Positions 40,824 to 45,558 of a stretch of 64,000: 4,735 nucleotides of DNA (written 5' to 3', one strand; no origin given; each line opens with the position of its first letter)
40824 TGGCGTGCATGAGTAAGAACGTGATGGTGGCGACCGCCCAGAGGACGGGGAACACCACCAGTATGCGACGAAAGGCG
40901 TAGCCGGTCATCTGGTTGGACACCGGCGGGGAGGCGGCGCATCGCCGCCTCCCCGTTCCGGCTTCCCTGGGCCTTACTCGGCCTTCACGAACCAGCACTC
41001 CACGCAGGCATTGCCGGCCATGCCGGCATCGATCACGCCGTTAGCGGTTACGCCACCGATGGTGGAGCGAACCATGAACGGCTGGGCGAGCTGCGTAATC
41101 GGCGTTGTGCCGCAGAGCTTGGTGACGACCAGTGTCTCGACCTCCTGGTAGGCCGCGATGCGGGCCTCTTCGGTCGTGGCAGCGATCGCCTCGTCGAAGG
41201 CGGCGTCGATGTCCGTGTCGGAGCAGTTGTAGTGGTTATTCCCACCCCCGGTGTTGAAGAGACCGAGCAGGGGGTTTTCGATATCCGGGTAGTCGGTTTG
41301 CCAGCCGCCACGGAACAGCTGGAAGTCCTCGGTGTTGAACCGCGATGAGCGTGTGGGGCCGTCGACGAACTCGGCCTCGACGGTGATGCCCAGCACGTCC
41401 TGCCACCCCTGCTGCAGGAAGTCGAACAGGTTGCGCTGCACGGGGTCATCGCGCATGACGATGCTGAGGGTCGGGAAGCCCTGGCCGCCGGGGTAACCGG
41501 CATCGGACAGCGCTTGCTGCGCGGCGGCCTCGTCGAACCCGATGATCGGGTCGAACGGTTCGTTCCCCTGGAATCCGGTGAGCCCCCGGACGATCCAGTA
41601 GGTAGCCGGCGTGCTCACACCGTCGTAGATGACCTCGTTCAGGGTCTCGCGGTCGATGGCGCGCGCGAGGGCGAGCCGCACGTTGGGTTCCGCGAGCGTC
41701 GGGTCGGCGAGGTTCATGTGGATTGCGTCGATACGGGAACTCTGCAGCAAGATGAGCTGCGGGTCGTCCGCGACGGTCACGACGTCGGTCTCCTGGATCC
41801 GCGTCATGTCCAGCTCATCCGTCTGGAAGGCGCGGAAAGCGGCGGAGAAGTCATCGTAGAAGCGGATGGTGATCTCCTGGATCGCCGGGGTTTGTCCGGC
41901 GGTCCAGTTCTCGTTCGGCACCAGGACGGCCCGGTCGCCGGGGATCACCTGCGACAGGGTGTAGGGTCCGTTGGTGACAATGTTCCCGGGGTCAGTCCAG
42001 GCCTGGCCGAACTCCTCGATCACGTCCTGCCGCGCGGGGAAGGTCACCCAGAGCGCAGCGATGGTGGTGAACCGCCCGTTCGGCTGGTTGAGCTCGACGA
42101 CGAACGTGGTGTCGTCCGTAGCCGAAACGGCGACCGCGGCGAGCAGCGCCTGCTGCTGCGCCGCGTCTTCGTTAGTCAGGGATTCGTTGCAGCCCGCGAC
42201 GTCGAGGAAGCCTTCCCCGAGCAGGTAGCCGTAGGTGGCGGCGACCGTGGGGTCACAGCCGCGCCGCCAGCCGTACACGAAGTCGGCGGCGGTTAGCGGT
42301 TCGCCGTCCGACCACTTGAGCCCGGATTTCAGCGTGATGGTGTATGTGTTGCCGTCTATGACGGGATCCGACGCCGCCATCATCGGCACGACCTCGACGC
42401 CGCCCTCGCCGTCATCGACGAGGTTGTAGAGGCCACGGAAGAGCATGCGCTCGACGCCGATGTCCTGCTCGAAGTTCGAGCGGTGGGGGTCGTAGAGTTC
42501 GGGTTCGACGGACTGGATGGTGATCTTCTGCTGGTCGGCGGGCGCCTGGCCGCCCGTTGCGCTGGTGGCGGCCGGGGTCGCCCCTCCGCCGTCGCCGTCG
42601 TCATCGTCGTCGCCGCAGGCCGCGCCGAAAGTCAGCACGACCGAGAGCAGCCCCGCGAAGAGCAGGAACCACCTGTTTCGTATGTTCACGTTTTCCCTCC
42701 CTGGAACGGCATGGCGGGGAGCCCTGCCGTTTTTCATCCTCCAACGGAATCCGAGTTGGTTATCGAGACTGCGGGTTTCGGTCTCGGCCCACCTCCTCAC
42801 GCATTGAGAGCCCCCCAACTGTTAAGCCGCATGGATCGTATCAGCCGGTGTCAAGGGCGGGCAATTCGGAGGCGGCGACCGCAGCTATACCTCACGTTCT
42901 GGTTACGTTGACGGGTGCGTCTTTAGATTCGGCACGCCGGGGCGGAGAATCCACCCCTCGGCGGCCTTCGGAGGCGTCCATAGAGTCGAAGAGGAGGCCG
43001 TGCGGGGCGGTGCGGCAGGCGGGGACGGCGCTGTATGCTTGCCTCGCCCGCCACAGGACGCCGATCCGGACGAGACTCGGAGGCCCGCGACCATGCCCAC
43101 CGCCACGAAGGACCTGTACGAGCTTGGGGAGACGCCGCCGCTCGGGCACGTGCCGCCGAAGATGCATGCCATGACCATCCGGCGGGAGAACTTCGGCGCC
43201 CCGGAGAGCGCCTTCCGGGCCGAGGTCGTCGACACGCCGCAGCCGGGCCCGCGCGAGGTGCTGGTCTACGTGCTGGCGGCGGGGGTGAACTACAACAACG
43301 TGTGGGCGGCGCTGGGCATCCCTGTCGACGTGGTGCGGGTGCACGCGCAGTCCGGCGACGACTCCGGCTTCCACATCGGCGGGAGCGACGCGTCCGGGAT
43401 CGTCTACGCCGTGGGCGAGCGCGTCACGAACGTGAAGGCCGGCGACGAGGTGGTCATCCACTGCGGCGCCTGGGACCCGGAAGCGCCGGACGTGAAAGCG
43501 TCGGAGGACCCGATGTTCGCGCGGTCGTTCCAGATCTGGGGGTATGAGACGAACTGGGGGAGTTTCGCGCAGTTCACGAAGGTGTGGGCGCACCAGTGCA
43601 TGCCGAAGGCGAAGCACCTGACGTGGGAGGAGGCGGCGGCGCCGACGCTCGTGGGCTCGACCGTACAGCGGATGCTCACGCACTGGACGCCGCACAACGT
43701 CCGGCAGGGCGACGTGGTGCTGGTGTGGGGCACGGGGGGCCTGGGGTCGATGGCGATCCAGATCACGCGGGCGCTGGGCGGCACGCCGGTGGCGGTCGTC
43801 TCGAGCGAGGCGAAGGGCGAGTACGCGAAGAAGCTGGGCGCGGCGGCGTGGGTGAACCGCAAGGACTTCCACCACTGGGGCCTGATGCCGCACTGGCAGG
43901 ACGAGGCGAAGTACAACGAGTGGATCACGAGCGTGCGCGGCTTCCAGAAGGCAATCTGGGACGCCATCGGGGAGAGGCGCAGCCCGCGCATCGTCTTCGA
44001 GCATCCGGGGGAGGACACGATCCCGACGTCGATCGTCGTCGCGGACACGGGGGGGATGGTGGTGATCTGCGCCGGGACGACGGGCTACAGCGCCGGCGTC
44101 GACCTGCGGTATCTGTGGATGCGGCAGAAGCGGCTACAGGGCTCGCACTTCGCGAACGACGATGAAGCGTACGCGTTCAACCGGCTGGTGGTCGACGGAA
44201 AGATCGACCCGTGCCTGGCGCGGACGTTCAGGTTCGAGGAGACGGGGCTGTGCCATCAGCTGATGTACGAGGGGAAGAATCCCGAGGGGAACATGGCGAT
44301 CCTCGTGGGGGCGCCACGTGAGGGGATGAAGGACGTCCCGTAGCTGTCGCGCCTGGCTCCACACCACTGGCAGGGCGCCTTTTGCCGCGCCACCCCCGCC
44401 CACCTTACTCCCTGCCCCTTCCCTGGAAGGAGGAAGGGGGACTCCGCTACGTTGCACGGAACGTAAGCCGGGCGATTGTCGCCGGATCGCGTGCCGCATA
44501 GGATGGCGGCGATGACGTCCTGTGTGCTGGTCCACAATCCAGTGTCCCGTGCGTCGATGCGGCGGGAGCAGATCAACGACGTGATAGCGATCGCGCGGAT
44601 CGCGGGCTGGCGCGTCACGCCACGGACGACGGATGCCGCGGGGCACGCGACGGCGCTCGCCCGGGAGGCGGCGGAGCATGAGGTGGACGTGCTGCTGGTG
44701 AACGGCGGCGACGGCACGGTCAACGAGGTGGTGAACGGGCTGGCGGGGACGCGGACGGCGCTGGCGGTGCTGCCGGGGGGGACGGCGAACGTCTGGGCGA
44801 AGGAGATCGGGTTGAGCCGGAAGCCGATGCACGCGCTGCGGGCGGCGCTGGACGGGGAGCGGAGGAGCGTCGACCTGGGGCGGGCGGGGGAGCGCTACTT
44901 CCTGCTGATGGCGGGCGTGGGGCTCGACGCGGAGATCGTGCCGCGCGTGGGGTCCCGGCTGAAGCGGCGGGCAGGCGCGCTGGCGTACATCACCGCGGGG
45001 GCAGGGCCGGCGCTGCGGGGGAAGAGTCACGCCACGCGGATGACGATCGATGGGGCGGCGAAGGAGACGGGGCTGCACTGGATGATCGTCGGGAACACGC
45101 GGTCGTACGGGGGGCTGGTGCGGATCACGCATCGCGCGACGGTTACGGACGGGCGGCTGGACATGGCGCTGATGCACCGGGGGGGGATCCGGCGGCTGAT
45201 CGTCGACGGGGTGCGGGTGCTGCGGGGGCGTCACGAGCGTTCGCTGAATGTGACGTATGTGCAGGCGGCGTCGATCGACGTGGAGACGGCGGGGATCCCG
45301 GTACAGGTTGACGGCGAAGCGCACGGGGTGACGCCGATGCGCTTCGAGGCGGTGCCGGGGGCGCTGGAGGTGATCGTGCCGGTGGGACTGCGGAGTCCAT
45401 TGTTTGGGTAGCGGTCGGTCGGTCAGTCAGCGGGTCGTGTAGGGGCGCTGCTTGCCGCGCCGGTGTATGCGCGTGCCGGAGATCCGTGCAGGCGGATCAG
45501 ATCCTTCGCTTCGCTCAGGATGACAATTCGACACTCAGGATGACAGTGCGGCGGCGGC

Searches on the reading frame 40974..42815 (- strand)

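Call 78: search_protein_families(library=pfam, proteins=[window:40974-42815:-], max_evalue=0.00001)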
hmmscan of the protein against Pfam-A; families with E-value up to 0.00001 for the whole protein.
window:40974-42815:- (613 aa): 1 family
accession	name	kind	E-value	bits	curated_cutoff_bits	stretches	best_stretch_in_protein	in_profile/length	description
PF00496.27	SBP_bac_5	-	3.5e-73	247.3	32.4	1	141-526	1-367/368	Bacterial extracellular solute-binding proteins, family 5 Middle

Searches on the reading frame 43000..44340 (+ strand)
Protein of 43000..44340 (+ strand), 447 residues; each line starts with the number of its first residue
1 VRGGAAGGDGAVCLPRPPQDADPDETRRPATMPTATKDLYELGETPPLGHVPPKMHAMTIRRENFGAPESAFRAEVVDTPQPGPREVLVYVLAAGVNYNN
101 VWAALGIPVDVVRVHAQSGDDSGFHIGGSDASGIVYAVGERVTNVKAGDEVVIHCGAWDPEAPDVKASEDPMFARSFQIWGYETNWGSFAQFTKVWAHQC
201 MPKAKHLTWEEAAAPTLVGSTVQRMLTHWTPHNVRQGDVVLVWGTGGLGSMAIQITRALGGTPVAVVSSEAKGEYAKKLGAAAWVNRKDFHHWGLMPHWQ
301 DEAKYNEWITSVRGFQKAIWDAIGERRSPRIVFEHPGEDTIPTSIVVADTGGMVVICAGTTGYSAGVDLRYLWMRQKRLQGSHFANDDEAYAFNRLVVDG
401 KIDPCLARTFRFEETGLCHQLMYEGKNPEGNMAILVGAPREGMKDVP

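Call 78: search_protein_families(library=pfam, proteins=[window:43000-44340:+], max_evalue=0.00001)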
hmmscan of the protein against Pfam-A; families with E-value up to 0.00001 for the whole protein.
window:43000-44340:+ (447 aa): 2 families
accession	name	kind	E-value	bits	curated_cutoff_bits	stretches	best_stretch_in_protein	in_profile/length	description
PF00107.32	ADH_zinc_N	-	1.7e-17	64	31.8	1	247-393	1-123/129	Zinc-binding dehydrogenase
PF08240.17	ADH_N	-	2.4e-13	50.7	23.5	1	83-203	1-102/104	Alcohol dehydrogenase GroES-like domain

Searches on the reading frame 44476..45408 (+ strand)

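Call 78: search_protein_families(library=pfam, proteins=[window:44476-45408:+], max_evalue=0.00001)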
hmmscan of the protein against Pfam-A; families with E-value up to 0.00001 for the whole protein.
window:44476-45408:+ (311 aa): 2 families
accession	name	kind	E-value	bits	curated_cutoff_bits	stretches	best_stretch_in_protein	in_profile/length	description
PF00781.29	DAGK_cat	-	9.1e-29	100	23.6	1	17-136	3-124/125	Diacylglycerol kinase catalytic domain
PF19279.4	YegS_C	-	1.4e-22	80.6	27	1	148-301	5-158/158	YegS C-terminal NAD kinase beta sandwich-like domain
